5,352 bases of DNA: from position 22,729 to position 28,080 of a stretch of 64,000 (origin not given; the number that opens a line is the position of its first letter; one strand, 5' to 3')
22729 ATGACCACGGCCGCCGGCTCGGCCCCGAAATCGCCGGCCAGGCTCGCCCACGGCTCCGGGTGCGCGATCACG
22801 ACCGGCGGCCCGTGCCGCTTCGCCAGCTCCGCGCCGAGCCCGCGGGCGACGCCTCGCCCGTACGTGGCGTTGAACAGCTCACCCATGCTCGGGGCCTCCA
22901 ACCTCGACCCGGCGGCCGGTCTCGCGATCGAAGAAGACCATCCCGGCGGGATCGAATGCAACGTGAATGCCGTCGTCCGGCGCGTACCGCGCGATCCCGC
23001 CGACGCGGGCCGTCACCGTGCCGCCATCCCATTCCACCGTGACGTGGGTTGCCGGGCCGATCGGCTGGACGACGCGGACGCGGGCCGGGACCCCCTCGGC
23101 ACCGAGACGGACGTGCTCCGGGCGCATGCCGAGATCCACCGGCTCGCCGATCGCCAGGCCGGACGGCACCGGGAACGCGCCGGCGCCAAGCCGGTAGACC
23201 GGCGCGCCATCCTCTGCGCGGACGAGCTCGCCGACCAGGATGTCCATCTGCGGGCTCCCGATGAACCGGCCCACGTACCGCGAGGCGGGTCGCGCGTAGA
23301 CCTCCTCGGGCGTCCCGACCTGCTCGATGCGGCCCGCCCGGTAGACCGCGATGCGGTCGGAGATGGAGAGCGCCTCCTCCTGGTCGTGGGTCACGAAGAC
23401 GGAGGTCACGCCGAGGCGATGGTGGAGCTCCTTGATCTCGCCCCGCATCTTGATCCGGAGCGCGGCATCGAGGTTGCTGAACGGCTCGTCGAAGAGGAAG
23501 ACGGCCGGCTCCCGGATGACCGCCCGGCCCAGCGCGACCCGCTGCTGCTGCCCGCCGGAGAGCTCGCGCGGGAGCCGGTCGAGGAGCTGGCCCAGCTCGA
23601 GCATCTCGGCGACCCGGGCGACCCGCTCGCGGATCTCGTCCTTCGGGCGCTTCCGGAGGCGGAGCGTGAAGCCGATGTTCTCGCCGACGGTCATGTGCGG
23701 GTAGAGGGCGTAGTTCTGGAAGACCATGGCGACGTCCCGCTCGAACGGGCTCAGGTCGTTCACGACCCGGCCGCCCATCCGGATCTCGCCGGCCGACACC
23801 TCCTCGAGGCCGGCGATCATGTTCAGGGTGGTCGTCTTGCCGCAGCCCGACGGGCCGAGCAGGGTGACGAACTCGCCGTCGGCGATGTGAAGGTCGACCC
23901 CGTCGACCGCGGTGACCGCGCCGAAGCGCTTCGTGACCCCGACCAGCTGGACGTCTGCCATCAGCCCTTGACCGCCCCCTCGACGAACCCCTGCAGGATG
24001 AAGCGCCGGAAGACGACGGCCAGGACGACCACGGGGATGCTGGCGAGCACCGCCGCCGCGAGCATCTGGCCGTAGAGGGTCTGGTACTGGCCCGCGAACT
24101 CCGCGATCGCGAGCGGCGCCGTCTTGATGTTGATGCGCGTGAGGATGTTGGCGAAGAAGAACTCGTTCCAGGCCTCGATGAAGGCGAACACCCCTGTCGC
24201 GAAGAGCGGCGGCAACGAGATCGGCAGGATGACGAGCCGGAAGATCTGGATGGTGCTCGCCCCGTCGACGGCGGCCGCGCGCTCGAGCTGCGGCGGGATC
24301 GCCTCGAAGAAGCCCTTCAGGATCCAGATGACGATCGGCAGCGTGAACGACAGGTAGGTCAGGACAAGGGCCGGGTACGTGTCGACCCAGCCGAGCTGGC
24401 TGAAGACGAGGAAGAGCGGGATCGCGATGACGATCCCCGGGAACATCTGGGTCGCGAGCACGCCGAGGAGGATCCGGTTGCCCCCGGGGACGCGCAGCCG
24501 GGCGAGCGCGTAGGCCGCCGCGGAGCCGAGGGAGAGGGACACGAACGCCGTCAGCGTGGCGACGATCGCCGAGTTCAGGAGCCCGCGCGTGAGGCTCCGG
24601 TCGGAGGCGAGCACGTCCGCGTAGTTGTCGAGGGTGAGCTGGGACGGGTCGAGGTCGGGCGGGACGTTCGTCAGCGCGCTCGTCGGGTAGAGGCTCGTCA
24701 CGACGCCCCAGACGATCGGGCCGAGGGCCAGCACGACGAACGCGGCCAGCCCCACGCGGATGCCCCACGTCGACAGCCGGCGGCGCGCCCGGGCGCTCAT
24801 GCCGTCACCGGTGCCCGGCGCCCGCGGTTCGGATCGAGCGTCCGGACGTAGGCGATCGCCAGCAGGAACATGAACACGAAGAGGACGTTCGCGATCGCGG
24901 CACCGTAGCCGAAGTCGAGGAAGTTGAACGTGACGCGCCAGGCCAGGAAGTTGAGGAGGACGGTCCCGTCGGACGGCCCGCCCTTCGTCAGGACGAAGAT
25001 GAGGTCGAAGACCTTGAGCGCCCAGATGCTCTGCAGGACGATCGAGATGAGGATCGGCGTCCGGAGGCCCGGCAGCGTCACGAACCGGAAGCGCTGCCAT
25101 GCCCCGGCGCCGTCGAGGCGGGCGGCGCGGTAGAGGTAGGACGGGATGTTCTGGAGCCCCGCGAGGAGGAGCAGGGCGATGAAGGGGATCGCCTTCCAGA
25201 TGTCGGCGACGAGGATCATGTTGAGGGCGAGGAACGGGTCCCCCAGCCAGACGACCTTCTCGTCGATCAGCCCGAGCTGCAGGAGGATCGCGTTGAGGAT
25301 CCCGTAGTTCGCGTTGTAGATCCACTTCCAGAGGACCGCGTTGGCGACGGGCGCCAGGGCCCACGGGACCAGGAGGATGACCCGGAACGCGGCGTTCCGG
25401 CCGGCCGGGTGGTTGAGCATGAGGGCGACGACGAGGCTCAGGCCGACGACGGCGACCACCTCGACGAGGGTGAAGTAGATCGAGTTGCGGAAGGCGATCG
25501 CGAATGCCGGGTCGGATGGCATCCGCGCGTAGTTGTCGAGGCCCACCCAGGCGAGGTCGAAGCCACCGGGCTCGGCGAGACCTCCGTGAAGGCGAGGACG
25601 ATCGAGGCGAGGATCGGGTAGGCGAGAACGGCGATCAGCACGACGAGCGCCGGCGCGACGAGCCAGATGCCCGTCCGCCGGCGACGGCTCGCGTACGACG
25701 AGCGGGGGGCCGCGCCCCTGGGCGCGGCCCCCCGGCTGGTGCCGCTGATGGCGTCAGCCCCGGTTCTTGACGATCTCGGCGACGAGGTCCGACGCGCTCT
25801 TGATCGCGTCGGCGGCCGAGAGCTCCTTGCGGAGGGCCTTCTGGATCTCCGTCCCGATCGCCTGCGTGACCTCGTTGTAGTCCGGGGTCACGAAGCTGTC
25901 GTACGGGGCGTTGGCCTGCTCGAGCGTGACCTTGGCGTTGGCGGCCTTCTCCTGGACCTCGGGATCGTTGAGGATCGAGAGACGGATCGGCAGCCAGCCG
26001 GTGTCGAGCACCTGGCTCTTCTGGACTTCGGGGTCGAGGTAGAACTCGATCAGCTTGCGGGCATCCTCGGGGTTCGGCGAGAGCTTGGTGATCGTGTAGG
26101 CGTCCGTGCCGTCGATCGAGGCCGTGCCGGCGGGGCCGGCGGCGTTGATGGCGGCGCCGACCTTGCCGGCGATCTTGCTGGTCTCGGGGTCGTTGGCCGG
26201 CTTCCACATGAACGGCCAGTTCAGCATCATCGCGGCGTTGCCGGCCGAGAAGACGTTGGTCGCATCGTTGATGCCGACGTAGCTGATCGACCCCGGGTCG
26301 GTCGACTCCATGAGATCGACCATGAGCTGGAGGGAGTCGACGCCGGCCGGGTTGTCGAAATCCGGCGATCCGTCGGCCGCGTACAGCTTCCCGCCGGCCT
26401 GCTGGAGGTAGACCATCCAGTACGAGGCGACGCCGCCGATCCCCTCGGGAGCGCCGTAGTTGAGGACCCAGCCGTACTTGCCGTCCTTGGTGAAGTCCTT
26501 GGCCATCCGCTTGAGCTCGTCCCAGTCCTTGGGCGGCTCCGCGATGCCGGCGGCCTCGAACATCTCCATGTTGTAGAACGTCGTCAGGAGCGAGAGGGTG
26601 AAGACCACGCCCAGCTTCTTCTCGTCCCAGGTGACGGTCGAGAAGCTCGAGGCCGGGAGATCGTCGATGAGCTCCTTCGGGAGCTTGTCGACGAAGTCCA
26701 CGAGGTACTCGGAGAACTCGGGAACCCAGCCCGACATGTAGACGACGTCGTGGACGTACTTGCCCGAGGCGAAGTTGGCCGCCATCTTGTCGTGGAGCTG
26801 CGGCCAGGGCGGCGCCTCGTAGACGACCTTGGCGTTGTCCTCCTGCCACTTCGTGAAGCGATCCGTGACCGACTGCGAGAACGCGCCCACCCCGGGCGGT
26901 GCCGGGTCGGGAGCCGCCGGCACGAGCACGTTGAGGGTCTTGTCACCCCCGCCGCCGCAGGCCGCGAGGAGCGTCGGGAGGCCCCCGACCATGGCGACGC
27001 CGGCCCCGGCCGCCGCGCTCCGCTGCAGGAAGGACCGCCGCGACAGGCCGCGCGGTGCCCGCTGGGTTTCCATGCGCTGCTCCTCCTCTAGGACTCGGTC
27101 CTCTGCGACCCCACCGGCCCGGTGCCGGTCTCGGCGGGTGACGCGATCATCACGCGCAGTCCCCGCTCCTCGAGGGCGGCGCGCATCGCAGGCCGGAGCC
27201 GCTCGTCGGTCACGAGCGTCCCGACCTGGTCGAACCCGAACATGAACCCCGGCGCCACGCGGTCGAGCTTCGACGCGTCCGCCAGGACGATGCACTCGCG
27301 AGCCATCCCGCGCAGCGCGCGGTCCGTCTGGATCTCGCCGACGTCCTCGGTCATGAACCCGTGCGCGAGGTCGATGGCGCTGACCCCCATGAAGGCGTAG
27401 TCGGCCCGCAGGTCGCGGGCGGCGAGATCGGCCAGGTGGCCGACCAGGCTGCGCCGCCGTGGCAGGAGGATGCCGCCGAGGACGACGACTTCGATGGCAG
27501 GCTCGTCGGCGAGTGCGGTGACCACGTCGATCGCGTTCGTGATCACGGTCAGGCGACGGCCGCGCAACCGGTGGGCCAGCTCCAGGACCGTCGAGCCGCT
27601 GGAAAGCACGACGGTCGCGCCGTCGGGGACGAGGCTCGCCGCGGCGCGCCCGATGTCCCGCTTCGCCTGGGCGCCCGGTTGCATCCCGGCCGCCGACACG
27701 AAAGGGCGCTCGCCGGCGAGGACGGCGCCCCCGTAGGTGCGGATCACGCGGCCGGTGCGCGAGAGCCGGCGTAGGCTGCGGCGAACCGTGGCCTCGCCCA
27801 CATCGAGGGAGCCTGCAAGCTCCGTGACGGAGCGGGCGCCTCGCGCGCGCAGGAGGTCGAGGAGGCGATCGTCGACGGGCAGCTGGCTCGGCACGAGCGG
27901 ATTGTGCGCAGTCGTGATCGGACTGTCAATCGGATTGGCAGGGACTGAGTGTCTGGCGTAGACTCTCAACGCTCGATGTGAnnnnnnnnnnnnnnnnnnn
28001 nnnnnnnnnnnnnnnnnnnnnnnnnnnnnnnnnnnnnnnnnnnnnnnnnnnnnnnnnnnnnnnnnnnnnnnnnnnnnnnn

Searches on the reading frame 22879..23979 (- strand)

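Call 69: search_protein_families(library=pfam, proteins=[window:22879-23979:-], max_evalue=0.000001)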
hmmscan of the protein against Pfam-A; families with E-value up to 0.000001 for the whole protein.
window:22879-23979:- (366 aa): 2 families
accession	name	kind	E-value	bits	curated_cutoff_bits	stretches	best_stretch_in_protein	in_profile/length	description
PF00005.33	ABC_tran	-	2.1e-33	116.3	25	1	26-167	2-136/137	ABC transporter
PF08402.16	TOBE_2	-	2.2e-11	44.2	21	1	283-350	1-76/76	TOBE domain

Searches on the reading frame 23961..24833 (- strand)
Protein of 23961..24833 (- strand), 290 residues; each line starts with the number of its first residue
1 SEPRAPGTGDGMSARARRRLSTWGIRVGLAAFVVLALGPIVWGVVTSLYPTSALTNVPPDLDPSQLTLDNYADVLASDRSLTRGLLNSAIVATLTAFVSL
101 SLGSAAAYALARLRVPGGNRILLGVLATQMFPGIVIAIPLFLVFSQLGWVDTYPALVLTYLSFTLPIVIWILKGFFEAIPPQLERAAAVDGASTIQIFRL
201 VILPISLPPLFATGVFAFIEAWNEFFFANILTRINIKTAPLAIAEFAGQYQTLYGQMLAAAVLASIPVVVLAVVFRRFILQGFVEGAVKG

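Call 69: search_protein_families(library=pfam, proteins=[window:23961-24833:-], max_evalue=0.000001)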
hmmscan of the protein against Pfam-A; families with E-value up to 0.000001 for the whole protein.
window:23961-24833:- (290 aa): 1 family
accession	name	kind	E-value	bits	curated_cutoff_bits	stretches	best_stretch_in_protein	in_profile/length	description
PF00528.27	BPD_transp_1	-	9.4e-19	68.3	26.4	1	102-278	4-177/184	Binding-protein-dependent transport system inner membrane component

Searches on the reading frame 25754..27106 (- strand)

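Call 71: search_protein_families(library=pfam, proteins=[window:25754-27106:-], max_evalue=0.00001)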
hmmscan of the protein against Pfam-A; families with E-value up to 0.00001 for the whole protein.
window:25754-27106:- (450 aa): 2 families
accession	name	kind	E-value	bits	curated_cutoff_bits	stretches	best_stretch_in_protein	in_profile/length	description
PF01547.30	SBP_bac_1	-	2.7e-35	123.3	26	1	75-363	9-307/307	Bacterial extracellular solute-binding protein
PF13416.11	SBP_bac_8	-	9.7e-30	104.7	27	1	82-390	4-277/279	Bacterial extracellular solute-binding protein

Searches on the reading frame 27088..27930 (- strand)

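Call 71: search_protein_families(library=pfam, proteins=[window:27088-27930:-], max_evalue=0.00001)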
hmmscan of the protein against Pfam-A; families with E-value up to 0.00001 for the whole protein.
window:27088-27930:- (280 aa): 2 families
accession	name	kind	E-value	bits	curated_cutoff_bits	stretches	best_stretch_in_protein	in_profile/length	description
PF00455.28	DeoRC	-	1e-43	149.5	31.8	1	88-243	4-160/160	DeoR C terminal sensor domain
PF08220.18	HTH_DeoR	-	5.6e-11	42.5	21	1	21-72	3-54/57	DeoR-like helix-turn-helix domain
